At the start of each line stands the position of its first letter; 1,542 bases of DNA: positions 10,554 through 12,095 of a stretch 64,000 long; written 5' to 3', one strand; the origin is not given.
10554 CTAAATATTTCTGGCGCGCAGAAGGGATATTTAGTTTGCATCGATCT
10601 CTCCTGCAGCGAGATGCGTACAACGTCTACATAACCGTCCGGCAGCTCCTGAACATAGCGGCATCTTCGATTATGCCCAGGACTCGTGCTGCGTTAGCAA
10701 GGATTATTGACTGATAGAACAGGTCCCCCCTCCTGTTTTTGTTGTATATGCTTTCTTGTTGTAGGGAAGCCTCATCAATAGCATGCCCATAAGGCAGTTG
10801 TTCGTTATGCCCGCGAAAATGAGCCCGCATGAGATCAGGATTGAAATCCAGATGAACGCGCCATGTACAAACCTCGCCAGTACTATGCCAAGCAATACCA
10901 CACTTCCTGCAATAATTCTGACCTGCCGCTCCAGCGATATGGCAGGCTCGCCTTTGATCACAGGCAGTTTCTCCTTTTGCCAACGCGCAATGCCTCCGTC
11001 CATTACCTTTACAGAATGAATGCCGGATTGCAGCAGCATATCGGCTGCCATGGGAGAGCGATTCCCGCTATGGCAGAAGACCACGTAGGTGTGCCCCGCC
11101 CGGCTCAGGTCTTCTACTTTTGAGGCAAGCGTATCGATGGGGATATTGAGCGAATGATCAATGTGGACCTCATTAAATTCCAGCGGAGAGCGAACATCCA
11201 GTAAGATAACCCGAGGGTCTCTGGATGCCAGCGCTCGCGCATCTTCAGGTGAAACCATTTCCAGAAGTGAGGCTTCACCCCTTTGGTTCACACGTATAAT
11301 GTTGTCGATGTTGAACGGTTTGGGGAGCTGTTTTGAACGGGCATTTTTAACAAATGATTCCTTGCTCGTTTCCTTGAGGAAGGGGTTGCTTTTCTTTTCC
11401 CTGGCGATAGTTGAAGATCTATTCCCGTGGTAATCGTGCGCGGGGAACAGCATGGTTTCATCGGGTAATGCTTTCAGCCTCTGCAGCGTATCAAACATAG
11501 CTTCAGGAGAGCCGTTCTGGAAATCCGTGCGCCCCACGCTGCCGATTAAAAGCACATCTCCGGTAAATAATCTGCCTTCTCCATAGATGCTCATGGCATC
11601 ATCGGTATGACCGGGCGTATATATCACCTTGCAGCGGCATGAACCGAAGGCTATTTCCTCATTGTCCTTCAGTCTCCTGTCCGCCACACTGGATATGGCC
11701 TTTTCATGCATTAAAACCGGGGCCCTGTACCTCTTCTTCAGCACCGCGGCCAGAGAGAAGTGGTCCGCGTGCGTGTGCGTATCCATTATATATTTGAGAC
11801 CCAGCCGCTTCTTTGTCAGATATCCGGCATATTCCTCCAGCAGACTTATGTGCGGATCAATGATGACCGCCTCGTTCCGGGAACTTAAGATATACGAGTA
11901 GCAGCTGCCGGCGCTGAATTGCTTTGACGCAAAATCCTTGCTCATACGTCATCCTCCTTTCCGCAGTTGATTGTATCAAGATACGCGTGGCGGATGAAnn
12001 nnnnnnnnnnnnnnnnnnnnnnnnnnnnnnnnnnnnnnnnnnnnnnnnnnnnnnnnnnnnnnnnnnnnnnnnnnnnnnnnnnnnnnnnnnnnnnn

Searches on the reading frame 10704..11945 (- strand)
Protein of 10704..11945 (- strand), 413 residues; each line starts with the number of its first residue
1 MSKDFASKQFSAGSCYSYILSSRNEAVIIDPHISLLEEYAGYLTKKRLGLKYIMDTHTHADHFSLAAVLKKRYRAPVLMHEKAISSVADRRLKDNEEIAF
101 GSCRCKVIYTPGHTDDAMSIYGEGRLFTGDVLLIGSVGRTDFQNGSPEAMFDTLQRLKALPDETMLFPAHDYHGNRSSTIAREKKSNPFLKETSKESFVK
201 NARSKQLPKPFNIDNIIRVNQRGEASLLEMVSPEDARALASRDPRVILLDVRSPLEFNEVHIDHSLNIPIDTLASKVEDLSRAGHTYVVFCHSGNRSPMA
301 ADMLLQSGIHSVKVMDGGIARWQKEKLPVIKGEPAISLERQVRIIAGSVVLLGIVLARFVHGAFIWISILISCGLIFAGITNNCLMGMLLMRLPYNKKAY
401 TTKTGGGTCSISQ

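Call 63: search_protein_families(library=pfam, proteins=[window:10704-11945:-], max_evalue=0.001)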
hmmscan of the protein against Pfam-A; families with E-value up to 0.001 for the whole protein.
window:10704-11945:- (413 aa): 3 families
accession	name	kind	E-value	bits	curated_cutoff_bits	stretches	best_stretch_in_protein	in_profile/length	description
PF00581.25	Rhodanese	-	1.5e-17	64.3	22.2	1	233-325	2-102/102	Rhodanese-like domain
PF00753.33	Lactamase_B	-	1.7e-17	64.4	22.7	1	13-170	4-196/196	Metallo-beta-lactamase superfamily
PF11127.14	YgaP-like_TM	-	6.1e-08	33.1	25.3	1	337-390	7-58/66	Inner membrane protein YgaP-like, transmembrane domain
